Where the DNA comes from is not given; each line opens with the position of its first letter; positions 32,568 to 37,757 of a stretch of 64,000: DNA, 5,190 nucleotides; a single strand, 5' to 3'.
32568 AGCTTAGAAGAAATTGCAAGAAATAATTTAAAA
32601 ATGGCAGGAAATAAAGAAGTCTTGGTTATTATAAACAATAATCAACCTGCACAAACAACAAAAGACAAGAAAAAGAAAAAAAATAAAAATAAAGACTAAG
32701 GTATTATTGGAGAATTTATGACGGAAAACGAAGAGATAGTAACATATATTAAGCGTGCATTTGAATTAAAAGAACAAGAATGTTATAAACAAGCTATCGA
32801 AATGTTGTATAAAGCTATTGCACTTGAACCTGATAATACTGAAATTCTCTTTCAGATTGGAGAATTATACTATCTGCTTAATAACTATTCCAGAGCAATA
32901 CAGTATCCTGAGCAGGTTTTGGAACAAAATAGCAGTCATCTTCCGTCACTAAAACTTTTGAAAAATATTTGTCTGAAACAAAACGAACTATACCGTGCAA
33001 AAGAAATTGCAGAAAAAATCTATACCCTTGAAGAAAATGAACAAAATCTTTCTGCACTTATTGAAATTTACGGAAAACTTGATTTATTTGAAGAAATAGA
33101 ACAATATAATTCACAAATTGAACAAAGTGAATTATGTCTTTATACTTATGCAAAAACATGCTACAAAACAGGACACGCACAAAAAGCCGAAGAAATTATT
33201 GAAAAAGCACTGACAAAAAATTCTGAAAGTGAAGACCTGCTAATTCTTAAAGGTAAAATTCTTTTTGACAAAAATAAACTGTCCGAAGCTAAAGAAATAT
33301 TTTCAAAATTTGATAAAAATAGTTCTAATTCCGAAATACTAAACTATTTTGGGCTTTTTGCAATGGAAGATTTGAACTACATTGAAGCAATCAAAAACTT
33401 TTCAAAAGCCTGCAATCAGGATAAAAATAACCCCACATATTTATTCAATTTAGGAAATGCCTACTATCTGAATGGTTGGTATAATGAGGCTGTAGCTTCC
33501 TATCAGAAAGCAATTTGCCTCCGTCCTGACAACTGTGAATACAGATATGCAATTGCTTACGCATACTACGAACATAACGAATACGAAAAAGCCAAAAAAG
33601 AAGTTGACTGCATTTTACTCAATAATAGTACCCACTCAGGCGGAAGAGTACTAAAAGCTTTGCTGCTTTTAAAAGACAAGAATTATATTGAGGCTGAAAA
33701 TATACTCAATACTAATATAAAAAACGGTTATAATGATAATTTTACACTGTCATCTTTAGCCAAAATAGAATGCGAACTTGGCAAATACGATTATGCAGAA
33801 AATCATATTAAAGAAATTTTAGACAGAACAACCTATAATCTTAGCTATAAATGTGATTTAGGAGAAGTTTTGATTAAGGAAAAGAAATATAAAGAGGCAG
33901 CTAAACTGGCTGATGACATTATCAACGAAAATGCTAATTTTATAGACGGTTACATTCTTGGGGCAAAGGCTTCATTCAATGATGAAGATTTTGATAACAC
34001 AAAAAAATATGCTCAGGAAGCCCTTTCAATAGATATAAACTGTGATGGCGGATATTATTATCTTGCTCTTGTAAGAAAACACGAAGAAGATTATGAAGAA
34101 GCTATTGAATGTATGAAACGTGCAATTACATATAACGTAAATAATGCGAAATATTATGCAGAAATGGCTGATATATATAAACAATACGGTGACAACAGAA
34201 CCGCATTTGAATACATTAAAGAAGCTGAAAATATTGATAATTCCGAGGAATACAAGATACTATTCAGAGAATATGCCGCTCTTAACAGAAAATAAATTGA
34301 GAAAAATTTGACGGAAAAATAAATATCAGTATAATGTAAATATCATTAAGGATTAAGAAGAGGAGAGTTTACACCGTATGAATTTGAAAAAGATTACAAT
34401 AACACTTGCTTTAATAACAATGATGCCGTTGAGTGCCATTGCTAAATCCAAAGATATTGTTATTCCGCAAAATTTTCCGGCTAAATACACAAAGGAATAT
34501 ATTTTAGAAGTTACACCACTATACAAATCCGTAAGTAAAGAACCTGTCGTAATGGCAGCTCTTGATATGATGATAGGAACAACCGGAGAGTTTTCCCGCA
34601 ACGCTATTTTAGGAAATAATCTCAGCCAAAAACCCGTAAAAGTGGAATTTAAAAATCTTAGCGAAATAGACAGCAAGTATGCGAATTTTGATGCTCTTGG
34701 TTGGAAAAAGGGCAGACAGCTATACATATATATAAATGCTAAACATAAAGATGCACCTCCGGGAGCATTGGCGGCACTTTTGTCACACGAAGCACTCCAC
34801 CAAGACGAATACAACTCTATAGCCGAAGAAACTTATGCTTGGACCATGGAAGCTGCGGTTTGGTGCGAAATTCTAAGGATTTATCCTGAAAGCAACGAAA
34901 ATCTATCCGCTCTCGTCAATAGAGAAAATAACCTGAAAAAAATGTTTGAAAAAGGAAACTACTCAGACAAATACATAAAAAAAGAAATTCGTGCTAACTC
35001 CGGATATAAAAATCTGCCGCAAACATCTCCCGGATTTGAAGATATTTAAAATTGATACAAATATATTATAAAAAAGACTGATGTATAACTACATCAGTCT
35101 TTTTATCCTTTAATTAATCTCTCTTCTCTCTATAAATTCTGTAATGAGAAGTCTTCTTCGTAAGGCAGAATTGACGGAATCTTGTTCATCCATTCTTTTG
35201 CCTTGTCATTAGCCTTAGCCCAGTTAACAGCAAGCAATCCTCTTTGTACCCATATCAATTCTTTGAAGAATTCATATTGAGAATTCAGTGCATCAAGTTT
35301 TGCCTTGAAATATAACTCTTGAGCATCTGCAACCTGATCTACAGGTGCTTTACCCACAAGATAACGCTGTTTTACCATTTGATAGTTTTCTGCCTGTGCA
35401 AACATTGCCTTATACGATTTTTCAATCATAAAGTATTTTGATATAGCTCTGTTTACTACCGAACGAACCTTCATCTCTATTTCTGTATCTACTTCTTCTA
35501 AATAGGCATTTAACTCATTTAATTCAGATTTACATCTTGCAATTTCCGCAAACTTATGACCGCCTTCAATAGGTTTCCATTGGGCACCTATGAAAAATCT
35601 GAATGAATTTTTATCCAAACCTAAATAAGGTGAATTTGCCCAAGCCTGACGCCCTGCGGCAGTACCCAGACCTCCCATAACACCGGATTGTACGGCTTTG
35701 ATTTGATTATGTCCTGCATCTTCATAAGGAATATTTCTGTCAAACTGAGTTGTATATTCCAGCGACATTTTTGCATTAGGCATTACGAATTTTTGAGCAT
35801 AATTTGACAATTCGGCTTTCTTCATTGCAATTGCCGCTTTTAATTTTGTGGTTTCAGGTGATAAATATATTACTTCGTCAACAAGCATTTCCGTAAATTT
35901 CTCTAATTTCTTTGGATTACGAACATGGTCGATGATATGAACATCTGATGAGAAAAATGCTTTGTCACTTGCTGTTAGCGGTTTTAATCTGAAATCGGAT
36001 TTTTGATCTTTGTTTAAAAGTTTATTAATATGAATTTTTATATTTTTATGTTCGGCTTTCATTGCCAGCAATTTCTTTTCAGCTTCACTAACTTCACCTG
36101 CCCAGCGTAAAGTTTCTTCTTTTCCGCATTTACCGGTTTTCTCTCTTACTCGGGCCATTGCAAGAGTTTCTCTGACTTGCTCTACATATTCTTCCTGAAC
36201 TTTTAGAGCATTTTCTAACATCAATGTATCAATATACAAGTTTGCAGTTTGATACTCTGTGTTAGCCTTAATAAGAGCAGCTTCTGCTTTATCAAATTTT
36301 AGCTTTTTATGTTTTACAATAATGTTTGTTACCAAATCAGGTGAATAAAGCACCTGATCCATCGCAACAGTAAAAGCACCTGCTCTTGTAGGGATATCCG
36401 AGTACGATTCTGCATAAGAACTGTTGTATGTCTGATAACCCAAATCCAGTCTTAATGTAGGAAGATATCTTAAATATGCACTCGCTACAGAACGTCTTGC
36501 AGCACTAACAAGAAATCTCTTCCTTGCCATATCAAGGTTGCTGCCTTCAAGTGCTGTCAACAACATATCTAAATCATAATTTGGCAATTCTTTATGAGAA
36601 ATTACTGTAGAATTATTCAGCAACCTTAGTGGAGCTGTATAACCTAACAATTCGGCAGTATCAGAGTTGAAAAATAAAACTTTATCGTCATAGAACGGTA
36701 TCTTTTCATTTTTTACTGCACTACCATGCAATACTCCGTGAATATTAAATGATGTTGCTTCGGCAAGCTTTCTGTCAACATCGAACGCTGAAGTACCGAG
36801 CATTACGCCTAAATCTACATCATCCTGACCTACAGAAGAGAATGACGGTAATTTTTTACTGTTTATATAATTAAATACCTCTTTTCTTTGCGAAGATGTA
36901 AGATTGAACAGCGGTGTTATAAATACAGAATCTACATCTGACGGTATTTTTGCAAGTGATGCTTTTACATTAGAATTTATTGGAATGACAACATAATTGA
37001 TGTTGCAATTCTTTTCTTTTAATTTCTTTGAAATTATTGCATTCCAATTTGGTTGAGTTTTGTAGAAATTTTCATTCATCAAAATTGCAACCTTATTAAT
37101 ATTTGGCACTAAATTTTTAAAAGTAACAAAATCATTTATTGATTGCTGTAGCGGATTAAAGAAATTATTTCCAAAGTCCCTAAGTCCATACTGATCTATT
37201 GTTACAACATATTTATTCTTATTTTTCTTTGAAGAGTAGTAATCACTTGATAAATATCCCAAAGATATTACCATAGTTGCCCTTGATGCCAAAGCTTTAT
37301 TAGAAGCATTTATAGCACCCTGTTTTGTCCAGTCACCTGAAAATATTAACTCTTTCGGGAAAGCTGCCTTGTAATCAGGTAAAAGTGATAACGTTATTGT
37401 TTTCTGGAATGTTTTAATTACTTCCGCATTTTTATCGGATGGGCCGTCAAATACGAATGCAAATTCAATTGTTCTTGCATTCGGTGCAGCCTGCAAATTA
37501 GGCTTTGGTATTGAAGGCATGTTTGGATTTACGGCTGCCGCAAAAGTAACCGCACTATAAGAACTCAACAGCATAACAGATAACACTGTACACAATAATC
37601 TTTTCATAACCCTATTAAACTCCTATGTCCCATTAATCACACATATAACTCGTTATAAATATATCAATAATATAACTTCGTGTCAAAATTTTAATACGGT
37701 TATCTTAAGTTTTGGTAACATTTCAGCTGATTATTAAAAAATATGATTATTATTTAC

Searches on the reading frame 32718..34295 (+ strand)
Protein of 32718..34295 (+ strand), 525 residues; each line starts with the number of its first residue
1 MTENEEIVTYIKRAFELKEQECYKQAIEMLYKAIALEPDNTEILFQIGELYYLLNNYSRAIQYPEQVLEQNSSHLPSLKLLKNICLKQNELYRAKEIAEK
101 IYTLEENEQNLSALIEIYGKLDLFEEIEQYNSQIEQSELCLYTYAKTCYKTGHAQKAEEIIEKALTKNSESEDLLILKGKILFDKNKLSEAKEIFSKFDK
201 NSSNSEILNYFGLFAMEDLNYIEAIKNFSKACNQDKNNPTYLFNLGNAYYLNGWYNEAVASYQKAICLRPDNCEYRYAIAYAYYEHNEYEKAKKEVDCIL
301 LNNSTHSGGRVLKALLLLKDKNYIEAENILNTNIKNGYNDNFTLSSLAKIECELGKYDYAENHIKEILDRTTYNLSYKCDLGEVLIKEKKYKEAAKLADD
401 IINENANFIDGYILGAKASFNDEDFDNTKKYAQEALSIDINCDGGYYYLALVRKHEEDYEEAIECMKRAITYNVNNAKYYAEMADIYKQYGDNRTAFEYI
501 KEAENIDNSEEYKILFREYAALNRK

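Call 55: search_protein_families(library=pfam, proteins=[window:32718-34295:+], max_evalue=0.00001)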
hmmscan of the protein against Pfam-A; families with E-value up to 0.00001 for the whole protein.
window:32718-34295:+ (525 aa): 22 families
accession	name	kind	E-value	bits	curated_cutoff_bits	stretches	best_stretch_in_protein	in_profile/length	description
PF07719.23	TPR_2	-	4.2e-30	101.8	27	1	240-272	2-34/34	Tetratricopeptide repeat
PF14559.12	TPR_19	-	1e-28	99.9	25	1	22-79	6-62/68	Tetratricopeptide repeat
PF12895.13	ANAPC3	-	1.4e-24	86.6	27.2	2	21-93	3-74/82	Anaphase-promoting complex, cyclosome, subunit 3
PF13414.12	TPR_11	-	2.3e-24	85.2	26.8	2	221-253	10-42/42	TPR repeat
PF13432.12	TPR_16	-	3e-18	66.3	32.7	0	244-292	2-50/65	Tetratricopeptide repeat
PF00515.34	TPR_1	-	4.2e-18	64.8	27.8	1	242-272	4-34/34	Tetratricopeptide repeat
PF13424.12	TPR_12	-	1.7e-17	63.8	30.1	0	14-69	10-73/77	Tetratricopeptide repeat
PF13181.12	TPR_8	-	4.4e-17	61.2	25.7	0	241-272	3-34/34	Tetratricopeptide repeat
PF13431.12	TPR_17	-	6e-16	57.8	24.4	0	228-259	2-33/34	Tetratricopeptide repeat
PF13428.12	TPR_14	-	9.5e-16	57.2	23.5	0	141-180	4-43/44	Tetratricopeptide repeat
PF25062.1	ARM_TT21_N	-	2e-15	57.6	40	2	126-233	88-189/222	Tetratricopeptide repeat protein 21 N-terminal ARM repeat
PF23914.1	TPR_CcmH_CycH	-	9e-15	55.3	42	0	8-70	88-150/158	Cytochrome c-type biogenesis protein H TPR domain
PF24575.1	TPR_Slam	-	4.9e-13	49.9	35.2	0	252-295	60-103/104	Surface lipoprotein assembly modifier, N-terminal TPR repeats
PF13429.12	TPR_15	-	4.7e-10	39.8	26.2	0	87-254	89-263/280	Tetratricopeptide repeat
PF25060.1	ARM_TT21_2nd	-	4.8e-09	36.5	27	0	140-185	224-269/270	Tetratricopeptide repeat protein 21 second ARM domain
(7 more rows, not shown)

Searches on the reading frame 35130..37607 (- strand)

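Call 55: search_protein_families(library=pfam, proteins=[window:35130-37607:-], max_evalue=0.00001)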
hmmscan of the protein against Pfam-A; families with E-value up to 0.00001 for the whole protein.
window:35130-37607:- (825 aa): 1 family
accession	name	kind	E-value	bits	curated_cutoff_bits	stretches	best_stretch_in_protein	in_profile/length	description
PF02321.23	OEP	-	1.3e-21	77.7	22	2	349-532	4-187/187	Outer membrane efflux protein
